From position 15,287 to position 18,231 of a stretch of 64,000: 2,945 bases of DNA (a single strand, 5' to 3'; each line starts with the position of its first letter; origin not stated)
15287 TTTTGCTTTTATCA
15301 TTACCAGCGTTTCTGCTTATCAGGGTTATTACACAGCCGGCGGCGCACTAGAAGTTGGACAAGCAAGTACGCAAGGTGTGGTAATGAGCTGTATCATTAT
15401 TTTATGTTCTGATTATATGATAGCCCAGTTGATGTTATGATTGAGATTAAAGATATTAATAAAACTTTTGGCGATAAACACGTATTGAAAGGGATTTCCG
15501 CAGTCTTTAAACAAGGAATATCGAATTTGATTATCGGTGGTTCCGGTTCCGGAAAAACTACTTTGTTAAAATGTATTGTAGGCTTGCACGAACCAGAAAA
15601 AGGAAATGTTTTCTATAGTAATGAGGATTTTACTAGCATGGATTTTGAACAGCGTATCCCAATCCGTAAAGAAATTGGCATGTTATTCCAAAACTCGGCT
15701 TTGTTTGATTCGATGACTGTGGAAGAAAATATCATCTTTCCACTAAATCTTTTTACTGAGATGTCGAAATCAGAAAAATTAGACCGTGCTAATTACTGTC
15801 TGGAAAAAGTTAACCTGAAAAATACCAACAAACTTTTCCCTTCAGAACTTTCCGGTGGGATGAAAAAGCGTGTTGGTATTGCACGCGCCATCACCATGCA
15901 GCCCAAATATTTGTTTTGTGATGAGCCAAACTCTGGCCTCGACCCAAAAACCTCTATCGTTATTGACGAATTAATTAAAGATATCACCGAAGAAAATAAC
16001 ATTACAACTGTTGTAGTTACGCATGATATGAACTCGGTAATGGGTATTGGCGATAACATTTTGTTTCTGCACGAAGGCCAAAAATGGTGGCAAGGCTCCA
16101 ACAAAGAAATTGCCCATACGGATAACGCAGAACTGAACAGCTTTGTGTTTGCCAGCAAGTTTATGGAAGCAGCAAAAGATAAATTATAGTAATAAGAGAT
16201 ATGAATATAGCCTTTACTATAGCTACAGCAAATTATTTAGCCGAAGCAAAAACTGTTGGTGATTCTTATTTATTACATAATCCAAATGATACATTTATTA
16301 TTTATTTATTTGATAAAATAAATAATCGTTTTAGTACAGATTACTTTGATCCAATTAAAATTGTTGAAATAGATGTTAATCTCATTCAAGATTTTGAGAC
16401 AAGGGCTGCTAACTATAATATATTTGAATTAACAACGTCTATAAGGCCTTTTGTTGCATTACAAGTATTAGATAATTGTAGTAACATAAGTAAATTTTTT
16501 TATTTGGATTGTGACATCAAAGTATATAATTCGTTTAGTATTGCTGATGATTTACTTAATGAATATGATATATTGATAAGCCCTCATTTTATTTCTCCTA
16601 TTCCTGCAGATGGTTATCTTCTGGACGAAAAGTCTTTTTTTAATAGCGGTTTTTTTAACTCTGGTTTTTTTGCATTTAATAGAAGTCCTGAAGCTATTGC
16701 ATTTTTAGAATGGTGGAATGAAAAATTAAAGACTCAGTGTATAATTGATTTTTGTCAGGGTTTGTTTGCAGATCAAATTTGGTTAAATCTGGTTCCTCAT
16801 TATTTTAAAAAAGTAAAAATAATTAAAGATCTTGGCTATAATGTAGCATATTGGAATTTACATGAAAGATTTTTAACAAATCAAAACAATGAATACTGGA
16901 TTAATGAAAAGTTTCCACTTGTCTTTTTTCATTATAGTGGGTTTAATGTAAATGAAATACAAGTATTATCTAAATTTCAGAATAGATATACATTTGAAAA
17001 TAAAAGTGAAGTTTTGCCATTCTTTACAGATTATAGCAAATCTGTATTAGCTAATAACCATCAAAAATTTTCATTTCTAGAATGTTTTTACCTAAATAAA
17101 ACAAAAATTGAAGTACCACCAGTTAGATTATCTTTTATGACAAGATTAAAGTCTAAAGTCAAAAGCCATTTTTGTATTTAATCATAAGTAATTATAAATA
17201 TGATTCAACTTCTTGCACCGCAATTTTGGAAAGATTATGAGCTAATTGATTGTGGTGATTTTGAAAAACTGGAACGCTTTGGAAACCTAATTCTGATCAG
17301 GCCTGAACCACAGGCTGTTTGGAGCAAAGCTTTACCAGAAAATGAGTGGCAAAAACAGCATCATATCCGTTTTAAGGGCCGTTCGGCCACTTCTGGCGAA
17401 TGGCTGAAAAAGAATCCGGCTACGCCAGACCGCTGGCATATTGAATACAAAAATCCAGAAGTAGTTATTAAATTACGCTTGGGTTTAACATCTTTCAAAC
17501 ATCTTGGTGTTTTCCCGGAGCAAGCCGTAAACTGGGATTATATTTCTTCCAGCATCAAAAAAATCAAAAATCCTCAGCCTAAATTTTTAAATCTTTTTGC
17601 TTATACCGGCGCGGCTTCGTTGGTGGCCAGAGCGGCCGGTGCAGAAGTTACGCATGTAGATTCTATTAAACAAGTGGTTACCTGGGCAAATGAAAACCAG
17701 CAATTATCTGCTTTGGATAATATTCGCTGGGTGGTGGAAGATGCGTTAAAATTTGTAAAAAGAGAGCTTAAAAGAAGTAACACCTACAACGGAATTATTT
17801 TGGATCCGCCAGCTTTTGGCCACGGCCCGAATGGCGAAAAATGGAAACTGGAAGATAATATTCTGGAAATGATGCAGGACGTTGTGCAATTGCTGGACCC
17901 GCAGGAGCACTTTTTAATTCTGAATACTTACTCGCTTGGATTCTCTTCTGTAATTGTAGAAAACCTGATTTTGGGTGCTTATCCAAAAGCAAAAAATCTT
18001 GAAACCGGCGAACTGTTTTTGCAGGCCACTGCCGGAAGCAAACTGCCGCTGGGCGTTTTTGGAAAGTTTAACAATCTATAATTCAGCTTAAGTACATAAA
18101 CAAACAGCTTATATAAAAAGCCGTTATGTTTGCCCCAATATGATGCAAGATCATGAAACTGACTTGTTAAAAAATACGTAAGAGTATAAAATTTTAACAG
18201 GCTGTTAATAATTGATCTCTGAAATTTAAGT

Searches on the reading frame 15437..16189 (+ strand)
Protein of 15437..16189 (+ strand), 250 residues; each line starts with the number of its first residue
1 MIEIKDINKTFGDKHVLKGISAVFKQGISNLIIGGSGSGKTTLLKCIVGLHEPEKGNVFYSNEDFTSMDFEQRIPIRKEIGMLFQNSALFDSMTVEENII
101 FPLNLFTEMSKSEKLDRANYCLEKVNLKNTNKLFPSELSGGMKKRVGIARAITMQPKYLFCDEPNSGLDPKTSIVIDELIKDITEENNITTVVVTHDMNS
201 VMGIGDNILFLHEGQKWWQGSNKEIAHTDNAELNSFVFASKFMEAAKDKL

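Call 86: search_protein_families(library=pfam, proteins=[window:15437-16189:+], max_evalue=0.001)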
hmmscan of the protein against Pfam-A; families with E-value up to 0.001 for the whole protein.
window:15437-16189:+ (250 aa): 6 families
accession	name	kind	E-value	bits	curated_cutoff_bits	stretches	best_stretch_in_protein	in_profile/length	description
PF00005.33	ABC_tran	-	2.1e-32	113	25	1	17-165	1-136/137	ABC transporter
PF13304.12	AAA_21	-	4.3e-10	40.6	27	1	30-101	2-72/304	AAA domain, putative AbiEii toxin, Type IV TA system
PF09818.15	ABC_ATPase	-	3.1e-05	23.6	23.2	0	24-47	77-99/283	P-loop domain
PF02463.25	SMC_N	-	9e-05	22.4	40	1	29-202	26-203/220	RecF/RecN/SMC N terminal domain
PF13245.12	AAA_19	-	0.00065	20.3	25.1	0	31-52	15-36/134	AAA domain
PF13555.12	AAA_29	-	0.00088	19.4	27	0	26-50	22-45/61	P-loop containing region of AAA domain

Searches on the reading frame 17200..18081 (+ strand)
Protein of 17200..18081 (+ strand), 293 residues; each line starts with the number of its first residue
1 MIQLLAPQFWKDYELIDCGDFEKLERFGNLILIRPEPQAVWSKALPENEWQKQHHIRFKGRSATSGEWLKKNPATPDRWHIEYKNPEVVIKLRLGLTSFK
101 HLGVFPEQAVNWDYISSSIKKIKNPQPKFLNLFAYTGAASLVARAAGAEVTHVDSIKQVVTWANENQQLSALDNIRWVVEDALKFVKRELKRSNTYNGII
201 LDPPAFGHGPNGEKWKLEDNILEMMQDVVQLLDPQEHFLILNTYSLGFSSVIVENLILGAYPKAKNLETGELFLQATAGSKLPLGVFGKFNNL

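Call 86: search_protein_families(library=pfam, proteins=[window:17200-18081:+], max_evalue=0.001)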
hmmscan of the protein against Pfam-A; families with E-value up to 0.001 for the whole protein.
window:17200-18081:+ (293 aa): 2 families
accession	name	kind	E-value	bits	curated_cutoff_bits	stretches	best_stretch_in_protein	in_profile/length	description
PF10672.15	Methyltrans_SAM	-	1.3e-09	38.1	27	1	59-210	68-210/286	S-adenosylmethionine-dependent methyltransferase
PF03602.21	Cons_hypoth95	-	8.6e-06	26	24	1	126-204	42-122/182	Conserved hypothetical protein 95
